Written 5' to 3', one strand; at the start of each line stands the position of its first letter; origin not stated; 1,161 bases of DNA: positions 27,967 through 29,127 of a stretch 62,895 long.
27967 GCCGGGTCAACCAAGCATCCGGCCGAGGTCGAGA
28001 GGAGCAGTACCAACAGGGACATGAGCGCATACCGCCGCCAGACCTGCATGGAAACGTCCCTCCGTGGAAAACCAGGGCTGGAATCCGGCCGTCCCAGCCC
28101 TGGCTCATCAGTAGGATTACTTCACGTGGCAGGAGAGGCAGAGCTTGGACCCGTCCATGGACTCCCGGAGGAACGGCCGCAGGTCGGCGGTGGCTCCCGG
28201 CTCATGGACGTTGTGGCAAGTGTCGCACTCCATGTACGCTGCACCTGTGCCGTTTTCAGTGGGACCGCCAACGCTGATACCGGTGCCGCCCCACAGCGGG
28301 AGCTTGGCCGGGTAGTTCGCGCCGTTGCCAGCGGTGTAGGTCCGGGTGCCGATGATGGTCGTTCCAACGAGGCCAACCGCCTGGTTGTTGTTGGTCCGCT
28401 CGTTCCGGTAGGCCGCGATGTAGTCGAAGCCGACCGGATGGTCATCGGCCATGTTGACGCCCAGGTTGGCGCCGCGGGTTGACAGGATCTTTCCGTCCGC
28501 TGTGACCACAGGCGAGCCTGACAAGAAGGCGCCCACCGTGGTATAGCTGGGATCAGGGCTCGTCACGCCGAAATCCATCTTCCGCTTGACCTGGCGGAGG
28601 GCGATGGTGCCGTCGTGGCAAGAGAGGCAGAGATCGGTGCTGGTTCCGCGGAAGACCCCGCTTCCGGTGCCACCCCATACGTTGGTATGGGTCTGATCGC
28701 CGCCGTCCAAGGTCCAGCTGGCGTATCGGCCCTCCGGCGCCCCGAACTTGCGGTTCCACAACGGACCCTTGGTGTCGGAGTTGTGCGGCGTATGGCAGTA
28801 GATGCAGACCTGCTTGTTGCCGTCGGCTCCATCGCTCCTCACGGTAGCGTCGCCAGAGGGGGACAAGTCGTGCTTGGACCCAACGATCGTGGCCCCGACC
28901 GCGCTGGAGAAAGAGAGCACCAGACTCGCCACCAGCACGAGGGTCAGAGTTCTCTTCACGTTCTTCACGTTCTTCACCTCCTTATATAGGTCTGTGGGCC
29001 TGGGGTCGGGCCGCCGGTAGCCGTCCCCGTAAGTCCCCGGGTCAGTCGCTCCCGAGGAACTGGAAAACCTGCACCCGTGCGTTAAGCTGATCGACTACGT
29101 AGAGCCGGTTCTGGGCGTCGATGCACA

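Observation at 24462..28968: Duplicated tetraheme cytochrome module with a conserved signature, a candidate polymerising (nanowire-like) cytochrome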

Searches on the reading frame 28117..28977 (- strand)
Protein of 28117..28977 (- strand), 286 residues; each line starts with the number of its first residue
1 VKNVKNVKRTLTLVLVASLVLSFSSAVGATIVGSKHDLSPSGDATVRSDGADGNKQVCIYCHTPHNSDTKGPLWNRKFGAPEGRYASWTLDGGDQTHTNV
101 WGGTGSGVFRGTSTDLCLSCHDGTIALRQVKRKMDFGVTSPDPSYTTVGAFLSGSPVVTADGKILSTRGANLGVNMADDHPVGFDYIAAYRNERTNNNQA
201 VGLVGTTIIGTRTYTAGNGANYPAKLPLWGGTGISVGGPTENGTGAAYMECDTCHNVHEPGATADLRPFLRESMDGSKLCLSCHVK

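Call 4: search_protein_families(library=pfam, proteins=[window:28117-28977:-], max_evalue=0.1)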
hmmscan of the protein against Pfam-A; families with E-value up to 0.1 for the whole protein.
window:28117-28977:- (286 aa): 7 families
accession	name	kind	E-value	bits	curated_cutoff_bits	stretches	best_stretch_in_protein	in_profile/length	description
PF09699.15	Paired_CXXCH_1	-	1.3e-13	50.9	20.6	2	249-285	7-37/41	Doubled CXXCH motif (Paired_CXXCH_1)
PF14522.11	Cytochrome_C7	-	9e-06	25.9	24.8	1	247-285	12-49/67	Cytochrome c7 and related cytochrome c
PF14537.11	Cytochrom_c3_2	-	0.00011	23.1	25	0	248-284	57-78/79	Cytochrome c3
PF22113.1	Mtrc-MtrF_II-IV_dom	-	0.0055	16.7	30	1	44-131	70-139/176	Outer membrane cytochrome MtrC/MtrF-like, domains II/IV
PF24734.1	DUF7685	-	0.012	16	27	0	111-126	22-37/43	Domain of unknown function (DUF7685)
PF02085.21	Cytochrom_CIII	-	0.013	16.3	22.9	0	246-285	44-83/101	Class III cytochrome C family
PF03264.19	Cytochrom_NNT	-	0.013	15.7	24.1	0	44-67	54-77/174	NapC/NirT cytochrome c family, N-terminal region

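Call 5: search_solved_structures(query=window:28117-28977:-, max_evalue=10, show_alignments=3)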
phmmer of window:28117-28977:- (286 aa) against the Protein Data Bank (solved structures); distinct sequences matched with E-value up to 10: 2.
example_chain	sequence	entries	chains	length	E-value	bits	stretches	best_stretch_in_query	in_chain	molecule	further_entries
7tfs_A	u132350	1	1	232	4e-23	85.6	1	13-286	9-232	Cytochrome c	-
9yuq_N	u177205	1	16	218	3.4e-16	62.8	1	12-255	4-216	Putative multiheme cytochrome c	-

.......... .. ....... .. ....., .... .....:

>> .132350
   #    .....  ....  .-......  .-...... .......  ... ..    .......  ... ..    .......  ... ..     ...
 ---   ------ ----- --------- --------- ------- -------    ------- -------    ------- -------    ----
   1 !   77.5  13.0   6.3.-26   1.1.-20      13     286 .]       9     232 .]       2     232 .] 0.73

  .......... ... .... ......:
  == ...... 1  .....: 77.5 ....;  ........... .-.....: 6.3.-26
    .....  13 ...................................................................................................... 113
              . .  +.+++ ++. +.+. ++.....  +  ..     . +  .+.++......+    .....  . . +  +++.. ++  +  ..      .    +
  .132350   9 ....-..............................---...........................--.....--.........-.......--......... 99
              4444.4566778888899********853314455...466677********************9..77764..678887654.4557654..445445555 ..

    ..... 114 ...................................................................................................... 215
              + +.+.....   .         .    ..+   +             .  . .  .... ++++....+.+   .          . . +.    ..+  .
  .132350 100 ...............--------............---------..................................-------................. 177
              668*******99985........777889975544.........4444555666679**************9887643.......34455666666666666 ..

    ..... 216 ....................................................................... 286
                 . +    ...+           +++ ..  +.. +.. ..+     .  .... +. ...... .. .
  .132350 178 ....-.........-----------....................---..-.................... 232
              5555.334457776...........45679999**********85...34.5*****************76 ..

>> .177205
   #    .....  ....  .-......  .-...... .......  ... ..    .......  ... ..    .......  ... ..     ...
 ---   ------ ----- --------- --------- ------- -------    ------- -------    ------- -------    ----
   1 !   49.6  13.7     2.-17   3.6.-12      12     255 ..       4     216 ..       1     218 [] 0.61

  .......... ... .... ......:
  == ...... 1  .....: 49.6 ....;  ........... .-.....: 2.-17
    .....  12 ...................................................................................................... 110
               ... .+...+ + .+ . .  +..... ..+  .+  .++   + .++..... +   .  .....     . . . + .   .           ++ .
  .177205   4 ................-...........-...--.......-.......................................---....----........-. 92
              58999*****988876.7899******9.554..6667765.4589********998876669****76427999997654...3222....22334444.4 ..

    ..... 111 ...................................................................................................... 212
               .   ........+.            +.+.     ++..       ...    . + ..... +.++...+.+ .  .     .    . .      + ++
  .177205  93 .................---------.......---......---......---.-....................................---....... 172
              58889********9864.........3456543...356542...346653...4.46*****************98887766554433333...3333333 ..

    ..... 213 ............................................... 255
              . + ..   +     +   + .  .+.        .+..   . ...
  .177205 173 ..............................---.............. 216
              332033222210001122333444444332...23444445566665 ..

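Call 18: find_homologous_proteins(query=window:28117-28977:-, max_evalue=0.00001)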
Query window:28117-28977:- (286 aa): 2538 proteins with E <= 0.00001 among 5437 candidates; the best 120 are listed.
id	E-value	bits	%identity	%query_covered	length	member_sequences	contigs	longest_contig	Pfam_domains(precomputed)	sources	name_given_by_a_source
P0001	8.5e-189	644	100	98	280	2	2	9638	PF09699.16,PF14522.12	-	-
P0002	9.1e-50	188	44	98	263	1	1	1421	PF09699.16,PF14522.12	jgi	jgi:hypothetical protein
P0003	9.5e-47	178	41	98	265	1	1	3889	PF09699.16,PF14522.12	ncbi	ncbi:MAG: hypothetical protein ACM3UP_01175 [Methanocella sp.]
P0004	1.4e-46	177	43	98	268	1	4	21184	PF09699.16,PF14522.12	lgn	-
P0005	2.2e-46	177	42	98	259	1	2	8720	PF09699.16,PF14522.12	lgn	-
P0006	1.0e-44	171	42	95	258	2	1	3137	PF09699.16,PF14522.12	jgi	jgi:hypothetical protein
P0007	2.5e-43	167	41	96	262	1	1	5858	PF09699.16,PF14522.12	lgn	-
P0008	7.8e-39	152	39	99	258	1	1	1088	PF09699.16,PF14522.12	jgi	jgi:hypothetical protein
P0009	9.6e-38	148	37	98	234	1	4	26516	PF09699.16,PF14522.12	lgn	-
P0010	3.0e-37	147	39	92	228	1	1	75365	PF09699.16,PF14522.12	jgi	jgi:hypothetical protein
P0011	1.3e-34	138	37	92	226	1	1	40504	PF09699.16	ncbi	-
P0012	2.7e-34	137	37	97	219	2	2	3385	PF09699.16,PF14537.12,PF14522.12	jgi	-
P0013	9.4e-34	135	36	98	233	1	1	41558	PF09699.16,PF14537.12,PF14522.12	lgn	-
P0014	1.4e-33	135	37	92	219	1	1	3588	PF09699.16,PF14537.12,PF14522.12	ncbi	-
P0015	2.2e-33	134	36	99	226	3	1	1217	PF09699.16,PF14522.12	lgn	-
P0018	1.1e-28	119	36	95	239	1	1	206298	PF09699.16,PF14522.12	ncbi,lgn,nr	ncbi:MAG: hypothetical protein H0Z38_00405 [Firmicutes bacterium]|nr:hypothetical protein [Bacillota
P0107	2.0e-20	92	33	96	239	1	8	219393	PF09699.16,PF14537.12,PF22678.2,PF14522.12,PF22113.2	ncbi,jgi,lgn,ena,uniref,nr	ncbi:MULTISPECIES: cytochrome c3 family protein [unclassified Candidatus Frackibacter]|uniref:cytoch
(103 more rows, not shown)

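Call 19: find_related_loci(query=window:28117-28977:-, collection=genome_contigs, flank=10000)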
Query window:28117-28977:- (286 aa) in genome_contigs; peptide patterns used: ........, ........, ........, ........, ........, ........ (x = any residue, [..] = any of these).
82 stretches matched a pattern; 1 encode a relative of the query (tblastn E <= 1e-3); 1 distinct loci.
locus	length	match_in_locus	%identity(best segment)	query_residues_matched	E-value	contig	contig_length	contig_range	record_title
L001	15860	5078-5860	27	7-286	2e-19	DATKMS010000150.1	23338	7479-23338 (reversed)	MAG TPA_asm: Candidatus Margulisiibacteriota bacterium isolate SMAG_U14717 k141_1996890, whole genome shotgun sequence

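Call 22: find_encoding_contigs(protein=P0001, flank=10000, max_places=4)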
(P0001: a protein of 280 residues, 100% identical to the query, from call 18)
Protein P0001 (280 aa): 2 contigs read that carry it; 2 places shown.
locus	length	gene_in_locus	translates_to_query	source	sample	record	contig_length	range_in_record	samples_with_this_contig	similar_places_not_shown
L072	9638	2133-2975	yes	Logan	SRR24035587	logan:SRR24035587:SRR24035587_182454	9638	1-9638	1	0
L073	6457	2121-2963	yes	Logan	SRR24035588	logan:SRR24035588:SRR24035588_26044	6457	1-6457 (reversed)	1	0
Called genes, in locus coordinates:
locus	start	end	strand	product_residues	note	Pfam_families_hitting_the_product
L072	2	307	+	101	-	?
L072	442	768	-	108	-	PF00269:SASP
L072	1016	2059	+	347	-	-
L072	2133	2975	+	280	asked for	PF14522:Cytochrome_C7 (faint), PF09699:Paired_CXXCH_1 (faint)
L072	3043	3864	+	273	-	PF14537:Cytochrom_c3_2 (faint), PF14522:Cytochrome_C7 (faint), PF09699:Paired_CXXCH_1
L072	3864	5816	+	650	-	-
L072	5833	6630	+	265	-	PF14537:Cytochrom_c3_2 (faint), PF09699:Paired_CXXCH_1 (faint)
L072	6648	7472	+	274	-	PF09699:Paired_CXXCH_1, PF14522:Cytochrome_C7 (faint), PF14537:Cytochrom_c3_2 (faint), PF22113:Mtrc-MtrF_II-IV_dom, PF09699:Paired_CXXCH_1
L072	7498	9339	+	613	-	PF14522:Cytochrome_C7 (faint), PF09699:Paired_CXXCH_1 (weak)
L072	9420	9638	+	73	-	?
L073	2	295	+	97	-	?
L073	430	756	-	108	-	PF00269:SASP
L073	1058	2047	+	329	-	-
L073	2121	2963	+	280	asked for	PF14522:Cytochrome_C7 (faint), PF09699:Paired_CXXCH_1 (faint)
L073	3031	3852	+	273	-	PF14537:Cytochrom_c3_2 (faint), PF14522:Cytochrome_C7 (faint), PF09699:Paired_CXXCH_1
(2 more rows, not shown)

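Call 23: find_encoding_contigs(protein=P0018, flank=10000, max_places=3)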
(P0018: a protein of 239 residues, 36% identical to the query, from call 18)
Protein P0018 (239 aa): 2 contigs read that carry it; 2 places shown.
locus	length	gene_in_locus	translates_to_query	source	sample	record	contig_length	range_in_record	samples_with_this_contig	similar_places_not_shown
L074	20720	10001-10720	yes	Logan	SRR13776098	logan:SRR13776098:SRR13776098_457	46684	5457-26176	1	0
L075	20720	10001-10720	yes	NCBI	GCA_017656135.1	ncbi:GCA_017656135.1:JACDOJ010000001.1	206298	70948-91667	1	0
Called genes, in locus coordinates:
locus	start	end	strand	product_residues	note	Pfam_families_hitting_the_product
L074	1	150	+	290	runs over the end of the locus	PF02195:ParB_N, PF17762:HTH_ParB, PF23552:ParB_C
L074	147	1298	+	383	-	PF00266:Aminotran_5, PF01053:Cys_Met_Meta_PP (weak), PF00155:Aminotran_1_2, PF01212:Beta_elim_lyase (weak), PF01041:DegT_DnrJ_EryC1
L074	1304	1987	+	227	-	PF00731:AIRC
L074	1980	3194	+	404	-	PF01969:Ni_insertion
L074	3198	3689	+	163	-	PF14584:DUF4446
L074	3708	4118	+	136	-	PF04519:Bactofilin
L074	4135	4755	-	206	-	PF06866:DUF1256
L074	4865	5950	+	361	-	-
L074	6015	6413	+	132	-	-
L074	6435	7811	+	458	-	PF12229:PG_binding_4, PF04294:VanW, PF07501:G5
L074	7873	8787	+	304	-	PF01063:Aminotran_4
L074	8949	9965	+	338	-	PF01731:Arylesterase (faint), PF25021:TEN_NHL (faint), PF03022:MRJP (faint), PF06739:SBBP (faint), PF08450:SGL, PF17170:DUF5128, PF01436:NHL (weak)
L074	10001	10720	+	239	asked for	PF14522:Cytochrome_C7 (faint), PF09699:Paired_CXXCH_1 (faint)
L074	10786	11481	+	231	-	PF14522:Cytochrome_C7 (faint), PF09699:Paired_CXXCH_1 (weak), PF14537:Cytochrom_c3_2 (faint), PF09699:Paired_CXXCH_1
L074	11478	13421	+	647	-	-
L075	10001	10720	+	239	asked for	PF14522:Cytochrome_C7 (faint), PF09699:Paired_CXXCH_1 (faint)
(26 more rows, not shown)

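Call 40: predict_structure(alignment_id=A2)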
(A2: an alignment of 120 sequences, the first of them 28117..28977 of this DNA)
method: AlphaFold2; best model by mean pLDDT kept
length: 286 residues; sequences in the alignment: 120
mean_pLDDT: 71.1   pTM: 0.70
mean pLDDT of the five models: 71.1, 68.7, 67.7, 65.0, 61.0
residues with pLDDT >= 90: 15; 70-90: 145; 50-70: 102; < 50: 24
segments of 3 or more residues with pLDDT < 50: 65-67, 106-108, 212-217, 221-224, 233-239
pLDDT, mean of each block of 10 residues (from residue 1): 72 92 65 82 76 71 56 62 66 58 51 78 81 58 54 74 88 82 84 72 71 47 64 49 70 86 86 89 84
secondary structure, 60 per line:
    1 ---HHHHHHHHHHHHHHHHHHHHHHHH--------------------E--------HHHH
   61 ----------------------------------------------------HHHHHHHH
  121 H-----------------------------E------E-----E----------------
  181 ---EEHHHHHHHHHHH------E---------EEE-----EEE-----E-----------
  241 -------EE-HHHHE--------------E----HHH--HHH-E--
elements in order: H4-27 H57-60 H113-121 H186-196 E213-215 E221-223 H251-254

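Call 46: fold_search(model_id=the predicted structure, library=pdb)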
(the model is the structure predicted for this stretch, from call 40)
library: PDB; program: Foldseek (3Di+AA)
matches with E <= 10: 3; with E <= 0.001: 1
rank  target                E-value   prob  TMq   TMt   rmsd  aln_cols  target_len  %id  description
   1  7tfs                  3.0e-09  1.00  0.53  0.71   5.5       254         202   30  Cryo-EM of the OmcE nanowires from Geobacter sulfurreducens (released 2022-05-04)
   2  5zki_B                7.8e+00  0.01  0.08  0.07  13.9        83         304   14  Human EXOG-H140A in complex with duplex DNA (released 2019-04-03)
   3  4ei0_A                8.3e+00  0.02  0.08  0.08   5.0        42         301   21  Crystal structure of a DUF4466 family protein (PARMER_03218) from Parabacteroides merdae ATCC 43184 at 2.00 A resoluti (released 2012-05-30)

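Call 55: find_encoding_contigs(protein=P0004, flank=10000, max_places=2)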
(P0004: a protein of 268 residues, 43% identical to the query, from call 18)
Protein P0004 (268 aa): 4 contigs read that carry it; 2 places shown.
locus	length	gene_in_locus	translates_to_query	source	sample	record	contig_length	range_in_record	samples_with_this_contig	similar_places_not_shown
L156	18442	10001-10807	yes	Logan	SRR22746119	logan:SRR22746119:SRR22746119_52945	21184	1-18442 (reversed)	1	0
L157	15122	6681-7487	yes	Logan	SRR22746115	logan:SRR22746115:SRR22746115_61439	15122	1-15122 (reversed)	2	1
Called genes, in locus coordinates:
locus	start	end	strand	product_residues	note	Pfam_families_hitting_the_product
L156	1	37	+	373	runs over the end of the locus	PF02073:Peptidase_M29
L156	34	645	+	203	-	PF01728:FtsJ (weak), PF13489:Methyltransf_23 (weak), PF01135:PCMT (weak), PF01209:Ubie_methyltran, PF13847:Methyltransf_31, PF08241:Methyltransf_11, PF08242:Methyltransf_12, PF13649:Methyltransf_25, +2 more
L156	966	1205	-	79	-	PF07615:Ykof, PF01910:Thiamine_BP (weak)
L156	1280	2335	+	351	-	PF01094:ANF_receptor, PF13458:Peripla_BP_6, PF13433:Peripla_BP_5 (weak)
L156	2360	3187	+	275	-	PF13292:DXP_synthase_N, PF00456:Transketolase_N, PF00676:E1_dh (faint)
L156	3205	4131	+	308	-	PF02779:Transket_pyr, PF02780:Transketolase_C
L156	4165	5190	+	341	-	PF00389:2-Hacid_dh, PF02826:2-Hacid_dh_C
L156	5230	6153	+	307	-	PF01261:AP_endonuc_2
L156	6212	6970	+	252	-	PF01522:Polysacc_deac_1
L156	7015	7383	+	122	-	PF04126:Cyclophil_like, PF18050:Cyclophil_like2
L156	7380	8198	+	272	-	PF02540:NAD_synthase, PF03054:tRNA_Me_trans (faint)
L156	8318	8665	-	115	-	PF00269:SASP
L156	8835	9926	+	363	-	-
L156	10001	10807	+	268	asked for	PF09699:Paired_CXXCH_1 (faint), PF14522:Cytochrome_C7 (faint)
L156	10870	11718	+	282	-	PF14537:Cytochrom_c3_2 (faint), PF14522:Cytochrome_C7 (faint), PF09699:Paired_CXXCH_1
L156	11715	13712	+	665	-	-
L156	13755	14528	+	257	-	PF14522:Cytochrome_C7 (faint), PF09699:Paired_CXXCH_1 (weak)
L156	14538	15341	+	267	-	PF14522:Cytochrome_C7 (faint), PF09699:Paired_CXXCH_1, PF14537:Cytochrom_c3_2 (faint), PF22113:Mtrc-MtrF_II-IV_dom, PF09699:Paired_CXXCH_1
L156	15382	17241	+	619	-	PF14522:Cytochrome_C7 (faint), PF14537:Cytochrom_c3_2 (faint), PF09699:Paired_CXXCH_1 (weak), PF22113:Mtrc-MtrF_II-IV_dom (weak)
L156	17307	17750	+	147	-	PF02915:Rubrerythrin (faint)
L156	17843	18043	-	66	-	PF07561:DUF1540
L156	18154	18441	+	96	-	?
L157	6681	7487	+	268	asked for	PF09699:Paired_CXXCH_1 (faint), PF14522:Cytochrome_C7 (faint)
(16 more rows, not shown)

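Call 56: find_encoding_contigs(protein=P0010, flank=10000, max_places=2)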
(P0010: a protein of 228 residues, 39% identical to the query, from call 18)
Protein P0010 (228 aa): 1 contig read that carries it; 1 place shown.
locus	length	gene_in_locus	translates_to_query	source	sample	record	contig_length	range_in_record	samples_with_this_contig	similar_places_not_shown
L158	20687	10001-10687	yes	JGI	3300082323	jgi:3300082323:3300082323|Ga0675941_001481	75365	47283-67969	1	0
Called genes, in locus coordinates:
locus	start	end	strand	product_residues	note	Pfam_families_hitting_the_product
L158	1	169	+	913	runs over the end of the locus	PF09699:Paired_CXXCH_1 (faint), PF14522:Cytochrome_C7 (faint), PF14537:Cytochrom_c3_2 (faint), PF01292:Ni_hydr_CYTB (weak)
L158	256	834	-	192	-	PF22113:Mtrc-MtrF_II-IV_dom (faint), PF14522:Cytochrome_C7 (faint), PF14537:Cytochrom_c3_2 (faint), PF09699:Paired_CXXCH_1 (faint), PF13435:Cytochrome_C554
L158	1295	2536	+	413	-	PF01436:NHL (faint), PF17170:DUF5128, PF13860:FlgD_ig, PF18962:Por_Secre_tail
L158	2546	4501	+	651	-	PF14522:Cytochrome_C7 (faint), PF09698:GSu_C4xC__C2xCH (weak)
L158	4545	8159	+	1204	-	PF14522:Cytochrome_C7 (faint), PF14537:Cytochrom_c3_2 (faint), PF09699:Paired_CXXCH_1 (weak)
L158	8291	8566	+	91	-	-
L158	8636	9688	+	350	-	-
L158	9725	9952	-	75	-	-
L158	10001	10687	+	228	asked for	PF14522:Cytochrome_C7 (faint), PF09699:Paired_CXXCH_1 (faint)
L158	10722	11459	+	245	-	PF14522:Cytochrome_C7 (faint), PF09699:Paired_CXXCH_1 (faint)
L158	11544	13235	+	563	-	-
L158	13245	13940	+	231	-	PF14522:Cytochrome_C7 (faint), PF14537:Cytochrom_c3_2 (faint), PF09699:Paired_CXXCH_1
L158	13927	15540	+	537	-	PF14537:Cytochrom_c3_2 (faint), PF14522:Cytochrome_C7 (faint), PF09699:Paired_CXXCH_1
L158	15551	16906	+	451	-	-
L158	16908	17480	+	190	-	-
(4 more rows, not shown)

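Call 78: search_protein_families(library=ncbifam, proteins=[window:28117-28977:-], max_evalue=0.01)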
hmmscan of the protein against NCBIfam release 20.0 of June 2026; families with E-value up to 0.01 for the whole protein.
window:28117-28977:- (286 aa): 5 families
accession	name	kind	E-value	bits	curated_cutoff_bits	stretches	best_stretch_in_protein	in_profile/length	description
TIGR01905.1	paired_CXXCH_1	subfamily_domain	2.5e-10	40.1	25.2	1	250-284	8-36/41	doubled CXXCH domain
NF041028.1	decahem_GSU2203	exception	0.00011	21.5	325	0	248-285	174-208/317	GSU2203 family decaheme c-type cytochrome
TIGR03508.1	decahem_SO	subfamily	0.00013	21.5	192.2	0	248-285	143-175/258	DmsE family decaheme c-type cytochrome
TIGR03507.1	decahem_SO1788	subfamily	0.0044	15.5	209.3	0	249-285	244-277/672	OmcA/MtrC family decaheme c-type cytochrome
TIGR03146.1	cyt_nit_nrfB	equivalog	0.0057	16.9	166.6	0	246-285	107-142/145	cytochrome c nitrite reductase pentaheme subunit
